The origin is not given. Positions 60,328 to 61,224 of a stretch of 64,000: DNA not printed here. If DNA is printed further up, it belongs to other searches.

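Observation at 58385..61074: Dedicated ECF-type importer (S component, EcfT, fused double EcfA) inside a secondary-metabolite cluster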

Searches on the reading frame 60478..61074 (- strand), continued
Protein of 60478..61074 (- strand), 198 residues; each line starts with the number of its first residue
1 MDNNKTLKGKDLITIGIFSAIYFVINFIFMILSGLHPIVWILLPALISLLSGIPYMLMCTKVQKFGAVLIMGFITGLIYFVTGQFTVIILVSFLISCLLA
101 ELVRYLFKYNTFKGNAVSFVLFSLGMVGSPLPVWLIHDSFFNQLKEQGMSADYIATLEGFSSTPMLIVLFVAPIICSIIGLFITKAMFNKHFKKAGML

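Call 59: find_homologous_proteins(query=L081:10001-10585:+, max_evalue=1e-10)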
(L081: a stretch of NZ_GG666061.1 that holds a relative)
Query L081:10001-10585:+ (195 aa): 600 proteins with E <= 1e-10 among 828 candidates; the best 120 are listed.
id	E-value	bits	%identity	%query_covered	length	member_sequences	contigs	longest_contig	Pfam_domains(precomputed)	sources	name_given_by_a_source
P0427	1.8e-112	392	94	100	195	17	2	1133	PF09605.16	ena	-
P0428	2.2e-100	352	84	100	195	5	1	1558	PF09605.16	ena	-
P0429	4.8e-100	351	84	100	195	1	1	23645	PF09605.16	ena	-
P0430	3.5e-99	348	83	100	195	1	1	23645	PF09605.16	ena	-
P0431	5.9e-99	348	81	99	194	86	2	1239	PF09605.16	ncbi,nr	ncbi:TPA: MptD family putative ECF transporter S component, partial [Streptococcus equi subsp. equi]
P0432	2.3e-97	342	81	100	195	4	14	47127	PF09605.16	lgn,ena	-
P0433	8.2e-97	341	82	100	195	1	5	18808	PF09605.16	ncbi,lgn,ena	-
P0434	1.1e-93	330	78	99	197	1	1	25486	PF09605.16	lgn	-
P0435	4.9e-92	325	77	100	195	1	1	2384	PF09605.16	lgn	-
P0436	1.0e-89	317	77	99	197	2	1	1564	PF09605.16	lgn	-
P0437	2.3e-89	316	77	100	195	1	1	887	PF09605.16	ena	-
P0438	6.0e-89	315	78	99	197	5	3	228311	PF09605.16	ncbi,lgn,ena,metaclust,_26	metaclust:\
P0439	1.1e-88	314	76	99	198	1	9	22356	PF09605.16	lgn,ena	-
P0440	8.2e-82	292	98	73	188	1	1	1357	PF09605.16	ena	-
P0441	5.5e-76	273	66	99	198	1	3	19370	PF09605.16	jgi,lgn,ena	-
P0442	2.3e-75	271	66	99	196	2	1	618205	PF09605.16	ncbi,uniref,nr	ncbi:MptD family putative ECF transporter S component [Clostridium sp. MSJ-11]|uniref:MptD family pu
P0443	2.8e-75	270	64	99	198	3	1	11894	PF09605.16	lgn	-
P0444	2.6e-72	261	65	97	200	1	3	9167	PF09605.16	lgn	-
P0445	3.2e-72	260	65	97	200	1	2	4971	PF09605.16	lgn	-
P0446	4.2e-72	260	65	97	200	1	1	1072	PF09605.16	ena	-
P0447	5.8e-72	260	64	97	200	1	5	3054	PF09605.16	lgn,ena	-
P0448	7.1e-72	259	62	99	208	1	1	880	PF09605.16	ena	-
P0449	9.8e-72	259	65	98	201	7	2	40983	PF09605.16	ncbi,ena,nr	ncbi:MAG: MptD family putative ECF transporter S component [Clostridia bacterium]|nr:MptD family put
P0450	1.5e-71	258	65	97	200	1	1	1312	PF09605.16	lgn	-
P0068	3.4e-71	257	62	99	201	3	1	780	PF09605.16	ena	-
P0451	9.5e-71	256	64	97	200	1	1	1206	PF09605.16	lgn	-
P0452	1.7e-70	255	61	99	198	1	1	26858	PF09605.16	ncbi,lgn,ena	-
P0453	6.7e-70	253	64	98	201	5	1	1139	PF09605.16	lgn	-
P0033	6.8e-70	253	62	97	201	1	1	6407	PF09605.16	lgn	-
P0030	8.4e-70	253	61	99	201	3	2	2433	PF09605.16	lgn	-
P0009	1.0e-69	252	62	97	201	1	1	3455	PF09605.16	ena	-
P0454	1.5e-69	252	61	99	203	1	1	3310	PF09605.16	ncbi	-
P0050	2.3e-69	251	62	99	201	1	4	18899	PF09605.16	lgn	-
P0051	2.7e-69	251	61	97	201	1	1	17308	PF09605.16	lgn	-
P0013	3.0e-69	251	61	97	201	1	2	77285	PF09605.16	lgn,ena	-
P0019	3.1e-69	251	61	97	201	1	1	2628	PF09605.16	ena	-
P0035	3.2e-69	251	62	97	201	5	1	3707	PF09605.16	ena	-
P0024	3.6e-69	250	61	97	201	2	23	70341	PF09605.16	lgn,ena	-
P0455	5.3e-69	250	61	99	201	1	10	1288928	PF09605.16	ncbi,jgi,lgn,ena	jgi:energy-coupling factor transport system substrate-specific component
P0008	5.4e-69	250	61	97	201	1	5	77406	PF09605.16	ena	-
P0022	5.6e-69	250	61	97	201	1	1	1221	PF09605.16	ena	-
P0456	6.2e-69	250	62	99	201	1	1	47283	PF09605.16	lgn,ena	-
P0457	6.4e-69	250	59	99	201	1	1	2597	PF09605.16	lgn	-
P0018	6.7e-69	250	61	97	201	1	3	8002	PF09605.16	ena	-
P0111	8.3e-69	249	62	98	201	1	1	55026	PF09605.16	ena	-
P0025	1.0e-68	249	61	97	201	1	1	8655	PF09605.16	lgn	-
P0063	1.4e-68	249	61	97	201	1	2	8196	PF09605.16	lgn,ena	-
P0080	1.4e-68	249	61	99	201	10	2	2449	PF09605.16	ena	-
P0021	1.6e-68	248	60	97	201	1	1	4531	PF09605.16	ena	-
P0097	1.7e-68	248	61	97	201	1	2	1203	PF09605.16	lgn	-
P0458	3.4e-68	247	62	99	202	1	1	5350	PF09605.16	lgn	-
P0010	3.9e-68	247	61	97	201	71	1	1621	PF09605.16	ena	-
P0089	5.7e-68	247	61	98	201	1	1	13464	PF09605.16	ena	-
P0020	5.9e-68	247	61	97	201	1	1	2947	PF09605.16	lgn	-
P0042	6.7e-68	246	60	97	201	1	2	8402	PF09605.16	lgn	-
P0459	1.0e-67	246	61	98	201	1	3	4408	PF09605.16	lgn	-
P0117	1.3e-67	245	61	99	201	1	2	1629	PF09605.16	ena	-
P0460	1.7e-67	245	60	99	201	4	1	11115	PF09605.16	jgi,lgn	jgi:energy-coupling factor transport system substrate-specific component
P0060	1.8e-67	245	60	97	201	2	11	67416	PF09605.16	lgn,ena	-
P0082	2.4e-67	245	60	99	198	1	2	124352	PF09605.16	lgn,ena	-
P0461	2.4e-67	245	60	97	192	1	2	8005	PF09605.16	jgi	jgi:energy-coupling factor transport system substrate-specific component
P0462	2.8e-67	244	62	99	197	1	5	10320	PF09605.16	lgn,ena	-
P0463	3.0e-67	244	58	99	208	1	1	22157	PF09605.16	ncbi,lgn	-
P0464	3.3e-67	244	59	98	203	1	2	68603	PF09605.16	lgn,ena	-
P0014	3.4e-67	244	58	99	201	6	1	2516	PF09605.16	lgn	-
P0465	3.7e-67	244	61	99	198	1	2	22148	PF09605.16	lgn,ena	-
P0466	3.8e-67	244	61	99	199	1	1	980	PF09605.16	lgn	-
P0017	3.8e-67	244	59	99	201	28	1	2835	PF09605.16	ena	-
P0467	4.0e-67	244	59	99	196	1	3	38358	PF09605.16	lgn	-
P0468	4.3e-67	244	59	99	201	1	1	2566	PF09605.16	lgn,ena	-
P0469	4.3e-67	244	61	98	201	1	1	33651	PF09605.16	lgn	-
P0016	4.8e-67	244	59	98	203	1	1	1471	PF09605.16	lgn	-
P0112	4.8e-67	244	59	97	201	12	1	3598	PF09605.16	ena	-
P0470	5.4e-67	243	58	99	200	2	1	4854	PF09605.16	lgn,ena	-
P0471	5.6e-67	243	60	99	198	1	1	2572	PF09605.16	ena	-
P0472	5.8e-67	243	59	98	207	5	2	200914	PF09605.16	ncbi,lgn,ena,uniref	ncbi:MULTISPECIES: MptD family putative ECF transporter S component [unclassified Clostridium]|unire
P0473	5.9e-67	243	61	99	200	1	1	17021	PF09605.16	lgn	-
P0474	6.4e-67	243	59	99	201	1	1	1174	PF09605.16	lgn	-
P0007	6.8e-67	243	59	99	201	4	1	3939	PF09605.16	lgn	-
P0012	8.2e-67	243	59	97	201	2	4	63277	PF09605.16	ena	-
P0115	9.4e-67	243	59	99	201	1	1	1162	PF09605.16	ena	-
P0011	1.1e-66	242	59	97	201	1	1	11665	PF09605.16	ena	-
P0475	1.2e-66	242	59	99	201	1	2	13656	PF09605.16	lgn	-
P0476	1.2e-66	242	59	99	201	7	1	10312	PF09605.16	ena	-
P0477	1.2e-66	242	59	99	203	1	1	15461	PF09605.16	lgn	-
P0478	1.2e-66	242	58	99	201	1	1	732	PF09605.16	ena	-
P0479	1.2e-66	242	59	100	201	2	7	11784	PF09605.16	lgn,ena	-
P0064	1.3e-66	242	60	97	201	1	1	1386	PF09605.16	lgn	-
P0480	1.4e-66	242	61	97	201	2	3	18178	PF09605.16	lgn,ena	-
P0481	1.5e-66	242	61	99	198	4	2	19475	PF09605.16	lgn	-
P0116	1.6e-66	242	58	99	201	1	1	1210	PF09605.16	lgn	-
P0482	1.8e-66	242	59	99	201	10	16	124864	PF09605.16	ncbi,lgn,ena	-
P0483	1.9e-66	242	59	99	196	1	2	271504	PF09605.16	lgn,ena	-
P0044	1.9e-66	242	58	99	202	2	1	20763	PF09605.16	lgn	-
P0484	1.9e-66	242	58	99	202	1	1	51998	PF09605.16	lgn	-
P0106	2.0e-66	242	61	99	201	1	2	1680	PF09605.16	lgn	-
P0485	2.2e-66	241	58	98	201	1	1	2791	PF09605.16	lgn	-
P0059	2.3e-66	241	59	99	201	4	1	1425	PF09605.16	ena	-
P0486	2.5e-66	241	60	99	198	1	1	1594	PF09605.16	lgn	-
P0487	2.6e-66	241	60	97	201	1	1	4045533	PF09605.16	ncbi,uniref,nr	ncbi:MptD family putative ECF transporter S component [Ruminococcus sp. OA3]|uniref:MptD family puta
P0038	2.6e-66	241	60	97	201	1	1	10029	PF09605.16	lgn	-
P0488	2.7e-66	241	59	99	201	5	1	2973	PF09605.16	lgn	-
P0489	2.8e-66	241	58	99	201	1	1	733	PF09605.16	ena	-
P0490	3.0e-66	241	59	99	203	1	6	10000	PF09605.16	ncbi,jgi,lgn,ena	jgi:energy-coupling factor transport system substrate-specific component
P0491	3.2e-66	241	60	99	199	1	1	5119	PF09605.16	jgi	jgi:energy-coupling factor transport system substrate-specific component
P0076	3.2e-66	241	57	99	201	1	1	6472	PF09605.16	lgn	-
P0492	3.3e-66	241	60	99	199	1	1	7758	PF09605.16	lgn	-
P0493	3.4e-66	241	58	97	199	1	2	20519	PF09605.16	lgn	-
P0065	3.6e-66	241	60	99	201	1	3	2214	PF09605.16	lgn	-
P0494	3.8e-66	241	56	99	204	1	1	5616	PF09605.16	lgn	-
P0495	4.0e-66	241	58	99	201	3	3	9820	PF09605.16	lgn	-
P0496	4.0e-66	241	59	99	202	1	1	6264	PF09605.16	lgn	-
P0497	4.1e-66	241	59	99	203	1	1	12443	PF09605.16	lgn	-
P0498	4.6e-66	240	59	99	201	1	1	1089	PF09605.16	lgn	-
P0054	4.7e-66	240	59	97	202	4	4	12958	PF09605.16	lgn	-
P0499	5.8e-66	240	58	99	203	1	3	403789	PF09605.16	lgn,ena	-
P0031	5.9e-66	240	58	99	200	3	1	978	PF09605.16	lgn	-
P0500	6.0e-66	240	60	100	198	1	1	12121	PF09605.16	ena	-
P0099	7.2e-66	240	54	99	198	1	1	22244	PF09605.16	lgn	-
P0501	7.6e-66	240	60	98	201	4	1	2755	PF09605.16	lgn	-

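Call 61: find_encoding_contigs(protein=P0431, flank=10000, max_places=3)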
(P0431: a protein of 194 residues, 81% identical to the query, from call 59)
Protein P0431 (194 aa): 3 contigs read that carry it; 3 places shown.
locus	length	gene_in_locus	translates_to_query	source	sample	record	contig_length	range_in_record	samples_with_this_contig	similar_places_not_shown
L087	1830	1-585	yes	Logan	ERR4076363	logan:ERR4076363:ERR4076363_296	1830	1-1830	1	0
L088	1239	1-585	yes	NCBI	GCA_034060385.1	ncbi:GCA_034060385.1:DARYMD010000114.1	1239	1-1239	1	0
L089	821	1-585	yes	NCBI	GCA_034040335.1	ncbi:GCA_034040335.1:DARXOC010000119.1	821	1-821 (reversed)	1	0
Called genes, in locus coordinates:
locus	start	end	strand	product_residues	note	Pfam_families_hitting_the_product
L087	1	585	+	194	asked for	PF09605:Trep_Strep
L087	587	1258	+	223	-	PF02361:CbiQ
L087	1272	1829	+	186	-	PF00005:ABC_tran, PF02463:SMC_N (weak), PF13304:AAA_21 (faint)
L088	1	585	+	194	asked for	PF09605:Trep_Strep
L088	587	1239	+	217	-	PF02361:CbiQ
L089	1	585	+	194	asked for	PF09605:Trep_Strep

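Call 73: predict_structure(alignment_id=A1)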
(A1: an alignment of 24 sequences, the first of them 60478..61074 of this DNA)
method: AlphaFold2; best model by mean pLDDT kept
length: 198 residues; sequences in the alignment: 24
mean_pLDDT: 92.8   pTM: 0.88
mean pLDDT of the five models: 92.8, 92.5, 92.0, 91.9, 91.7
residues with pLDDT >= 90: 169; 70-90: 22; 50-70: 5; < 50: 2
segments of 3 or more residues with pLDDT < 50: none
pLDDT, mean of each block of 10 residues (from residue 1): 74 96 93 93 96 96 96 87 80 95 97 97 95 95 94 97 97 98 94 82
secondary structure, 60 per line:
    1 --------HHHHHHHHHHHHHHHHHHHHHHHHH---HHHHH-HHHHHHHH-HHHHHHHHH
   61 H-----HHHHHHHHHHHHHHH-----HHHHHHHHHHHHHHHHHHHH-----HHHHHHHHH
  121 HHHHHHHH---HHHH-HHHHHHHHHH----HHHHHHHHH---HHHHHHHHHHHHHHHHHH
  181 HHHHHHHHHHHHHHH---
elements in order: H9-33 H37-41 H43-50 H52-61 H67-81 H87-106 H112-128 H132-135 H137-146 H151-159 H163-195
